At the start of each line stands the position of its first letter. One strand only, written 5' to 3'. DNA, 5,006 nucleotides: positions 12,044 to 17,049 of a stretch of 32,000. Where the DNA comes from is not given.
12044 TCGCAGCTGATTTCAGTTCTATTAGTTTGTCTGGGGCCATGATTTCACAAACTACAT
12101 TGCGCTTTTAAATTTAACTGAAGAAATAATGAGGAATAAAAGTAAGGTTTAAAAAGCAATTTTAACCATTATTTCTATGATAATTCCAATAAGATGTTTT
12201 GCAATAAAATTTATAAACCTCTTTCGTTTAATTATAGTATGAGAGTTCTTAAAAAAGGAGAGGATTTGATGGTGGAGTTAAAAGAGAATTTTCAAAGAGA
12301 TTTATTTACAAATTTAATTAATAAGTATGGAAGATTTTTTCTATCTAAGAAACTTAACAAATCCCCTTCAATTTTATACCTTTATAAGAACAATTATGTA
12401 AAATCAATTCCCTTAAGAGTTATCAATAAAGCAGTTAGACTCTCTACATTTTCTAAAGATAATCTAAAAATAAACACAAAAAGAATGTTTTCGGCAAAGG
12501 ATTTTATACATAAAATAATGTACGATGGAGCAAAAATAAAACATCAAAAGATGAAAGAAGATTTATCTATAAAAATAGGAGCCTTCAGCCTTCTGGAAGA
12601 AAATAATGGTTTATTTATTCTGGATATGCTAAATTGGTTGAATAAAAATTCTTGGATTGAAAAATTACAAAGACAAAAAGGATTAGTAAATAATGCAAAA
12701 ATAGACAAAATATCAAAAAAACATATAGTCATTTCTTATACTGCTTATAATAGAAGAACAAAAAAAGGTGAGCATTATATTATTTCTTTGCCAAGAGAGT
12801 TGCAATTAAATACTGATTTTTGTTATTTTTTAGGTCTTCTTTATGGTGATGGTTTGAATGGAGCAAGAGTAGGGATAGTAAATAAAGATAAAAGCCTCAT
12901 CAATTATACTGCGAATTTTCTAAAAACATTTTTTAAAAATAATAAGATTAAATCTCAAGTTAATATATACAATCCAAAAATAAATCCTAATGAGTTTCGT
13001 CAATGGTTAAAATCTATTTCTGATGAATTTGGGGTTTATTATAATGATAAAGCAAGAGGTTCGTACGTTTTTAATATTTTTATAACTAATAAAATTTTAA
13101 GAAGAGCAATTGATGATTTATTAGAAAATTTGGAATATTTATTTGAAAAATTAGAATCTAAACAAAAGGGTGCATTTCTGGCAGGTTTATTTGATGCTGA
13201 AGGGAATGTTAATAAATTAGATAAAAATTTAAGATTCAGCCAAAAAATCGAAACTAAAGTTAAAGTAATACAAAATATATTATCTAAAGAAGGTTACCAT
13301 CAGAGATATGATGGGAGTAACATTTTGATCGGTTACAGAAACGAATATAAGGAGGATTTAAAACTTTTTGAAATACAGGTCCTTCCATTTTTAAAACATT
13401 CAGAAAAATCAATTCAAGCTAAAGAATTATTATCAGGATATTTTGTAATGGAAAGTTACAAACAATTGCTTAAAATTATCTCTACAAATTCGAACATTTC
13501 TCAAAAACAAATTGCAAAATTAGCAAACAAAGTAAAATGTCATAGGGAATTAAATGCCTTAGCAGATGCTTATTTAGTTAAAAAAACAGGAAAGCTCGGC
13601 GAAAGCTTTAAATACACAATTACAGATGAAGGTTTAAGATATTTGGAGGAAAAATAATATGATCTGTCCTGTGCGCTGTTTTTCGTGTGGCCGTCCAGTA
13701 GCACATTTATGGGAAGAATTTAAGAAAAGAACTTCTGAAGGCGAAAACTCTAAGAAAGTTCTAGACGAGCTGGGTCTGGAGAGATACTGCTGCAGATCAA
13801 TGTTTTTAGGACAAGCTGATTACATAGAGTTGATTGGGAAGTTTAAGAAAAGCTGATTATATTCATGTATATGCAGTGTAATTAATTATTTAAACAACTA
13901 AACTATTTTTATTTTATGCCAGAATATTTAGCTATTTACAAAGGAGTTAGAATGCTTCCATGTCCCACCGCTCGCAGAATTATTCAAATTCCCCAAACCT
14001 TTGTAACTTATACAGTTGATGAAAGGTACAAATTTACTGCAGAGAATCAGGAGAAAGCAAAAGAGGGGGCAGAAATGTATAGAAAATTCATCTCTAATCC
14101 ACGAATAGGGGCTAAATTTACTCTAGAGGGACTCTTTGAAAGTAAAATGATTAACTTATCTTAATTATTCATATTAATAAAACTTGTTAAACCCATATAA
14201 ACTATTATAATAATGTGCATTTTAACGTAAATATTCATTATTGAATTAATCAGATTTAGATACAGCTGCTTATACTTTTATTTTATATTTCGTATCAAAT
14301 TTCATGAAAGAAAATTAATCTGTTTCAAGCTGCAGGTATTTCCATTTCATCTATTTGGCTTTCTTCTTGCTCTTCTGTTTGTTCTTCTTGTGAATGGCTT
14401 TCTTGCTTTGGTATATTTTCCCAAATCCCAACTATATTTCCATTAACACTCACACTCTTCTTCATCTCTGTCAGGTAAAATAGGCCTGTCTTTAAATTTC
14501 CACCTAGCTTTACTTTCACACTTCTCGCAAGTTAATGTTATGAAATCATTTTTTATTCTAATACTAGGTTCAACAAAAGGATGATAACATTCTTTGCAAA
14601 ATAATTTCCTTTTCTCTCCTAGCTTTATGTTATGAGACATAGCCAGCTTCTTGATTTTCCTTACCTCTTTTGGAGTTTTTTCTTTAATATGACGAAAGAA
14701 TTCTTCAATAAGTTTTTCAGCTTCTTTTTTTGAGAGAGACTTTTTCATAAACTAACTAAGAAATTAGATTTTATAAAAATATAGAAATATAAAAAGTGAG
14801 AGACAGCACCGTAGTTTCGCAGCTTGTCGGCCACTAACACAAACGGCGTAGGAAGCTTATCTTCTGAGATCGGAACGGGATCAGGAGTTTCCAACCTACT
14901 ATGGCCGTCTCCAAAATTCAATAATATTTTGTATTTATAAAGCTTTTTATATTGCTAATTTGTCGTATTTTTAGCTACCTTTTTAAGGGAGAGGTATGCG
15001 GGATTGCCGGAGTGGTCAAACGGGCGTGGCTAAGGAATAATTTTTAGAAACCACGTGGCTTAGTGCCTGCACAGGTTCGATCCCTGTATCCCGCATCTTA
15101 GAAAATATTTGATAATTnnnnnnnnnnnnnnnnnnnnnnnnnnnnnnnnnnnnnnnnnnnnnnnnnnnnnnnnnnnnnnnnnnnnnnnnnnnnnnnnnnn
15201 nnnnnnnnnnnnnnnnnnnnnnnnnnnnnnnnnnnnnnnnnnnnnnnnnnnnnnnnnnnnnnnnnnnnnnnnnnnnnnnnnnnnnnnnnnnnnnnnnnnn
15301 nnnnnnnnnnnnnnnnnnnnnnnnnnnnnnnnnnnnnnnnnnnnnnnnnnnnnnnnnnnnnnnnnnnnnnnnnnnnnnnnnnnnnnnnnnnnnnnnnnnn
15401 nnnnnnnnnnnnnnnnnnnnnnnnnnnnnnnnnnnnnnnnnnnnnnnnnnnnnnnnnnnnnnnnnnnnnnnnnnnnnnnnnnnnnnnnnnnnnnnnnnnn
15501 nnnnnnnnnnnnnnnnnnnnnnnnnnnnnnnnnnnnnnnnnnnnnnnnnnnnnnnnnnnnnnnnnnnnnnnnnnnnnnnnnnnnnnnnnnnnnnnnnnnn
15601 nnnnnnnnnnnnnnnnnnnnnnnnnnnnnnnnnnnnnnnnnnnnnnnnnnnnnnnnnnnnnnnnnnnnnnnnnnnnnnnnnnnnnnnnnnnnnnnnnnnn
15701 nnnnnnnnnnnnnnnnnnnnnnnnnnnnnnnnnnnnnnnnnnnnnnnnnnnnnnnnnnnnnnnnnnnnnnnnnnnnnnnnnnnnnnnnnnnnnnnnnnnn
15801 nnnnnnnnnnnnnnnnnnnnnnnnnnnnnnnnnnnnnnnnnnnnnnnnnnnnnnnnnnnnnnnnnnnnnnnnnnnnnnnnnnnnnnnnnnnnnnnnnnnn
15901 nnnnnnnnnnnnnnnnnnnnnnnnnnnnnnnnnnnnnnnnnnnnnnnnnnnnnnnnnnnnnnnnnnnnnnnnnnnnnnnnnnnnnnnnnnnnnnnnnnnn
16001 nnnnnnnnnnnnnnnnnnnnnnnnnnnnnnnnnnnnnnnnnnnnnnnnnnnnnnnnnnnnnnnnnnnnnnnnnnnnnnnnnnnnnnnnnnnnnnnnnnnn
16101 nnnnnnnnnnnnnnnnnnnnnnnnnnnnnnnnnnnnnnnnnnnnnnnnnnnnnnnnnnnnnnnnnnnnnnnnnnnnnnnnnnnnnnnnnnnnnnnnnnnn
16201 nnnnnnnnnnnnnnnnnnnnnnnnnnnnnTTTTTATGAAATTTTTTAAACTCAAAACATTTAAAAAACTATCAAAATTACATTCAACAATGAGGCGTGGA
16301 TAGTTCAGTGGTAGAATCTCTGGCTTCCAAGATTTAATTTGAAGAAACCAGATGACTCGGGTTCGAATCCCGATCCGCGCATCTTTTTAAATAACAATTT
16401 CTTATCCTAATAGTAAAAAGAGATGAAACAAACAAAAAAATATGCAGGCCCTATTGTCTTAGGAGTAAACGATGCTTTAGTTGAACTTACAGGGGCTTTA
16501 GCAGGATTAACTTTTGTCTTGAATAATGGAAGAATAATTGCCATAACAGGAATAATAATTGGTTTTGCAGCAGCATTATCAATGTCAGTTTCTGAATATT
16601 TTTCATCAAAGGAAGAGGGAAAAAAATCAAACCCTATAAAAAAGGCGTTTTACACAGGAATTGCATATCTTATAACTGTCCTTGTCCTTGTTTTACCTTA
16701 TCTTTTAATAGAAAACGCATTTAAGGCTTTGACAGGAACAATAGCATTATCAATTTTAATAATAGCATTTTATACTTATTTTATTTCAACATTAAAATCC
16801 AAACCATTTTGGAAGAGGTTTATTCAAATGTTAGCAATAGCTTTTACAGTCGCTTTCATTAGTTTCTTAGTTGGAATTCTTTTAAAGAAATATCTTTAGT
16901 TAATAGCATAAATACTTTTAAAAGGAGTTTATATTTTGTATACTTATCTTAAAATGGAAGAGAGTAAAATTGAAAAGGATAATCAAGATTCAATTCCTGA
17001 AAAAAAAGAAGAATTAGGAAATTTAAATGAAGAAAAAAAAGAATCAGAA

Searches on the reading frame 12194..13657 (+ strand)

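Call 7: search_protein_families(library=pfam, proteins=[window:12194-13657:+], max_evalue=0.01)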
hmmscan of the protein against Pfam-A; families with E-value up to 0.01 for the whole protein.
window:12194-13657:+ (487 aa): 1 family
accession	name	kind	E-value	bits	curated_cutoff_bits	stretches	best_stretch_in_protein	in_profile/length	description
PF14528.11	LAGLIDADG_3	-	3.5e-08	34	22.5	1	324-372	2-52/82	LAGLIDADG-like domain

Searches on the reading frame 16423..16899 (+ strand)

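Call 7: search_protein_families(library=pfam, proteins=[window:16423-16899:+], max_evalue=0.01)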
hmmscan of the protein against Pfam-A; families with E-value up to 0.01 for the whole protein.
window:16423-16899:+ (158 aa): 1 family
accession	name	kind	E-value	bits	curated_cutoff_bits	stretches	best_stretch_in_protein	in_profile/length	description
PF01988.24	VIT1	-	1.3e-17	64.8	28.1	2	68-151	130-213/214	VIT family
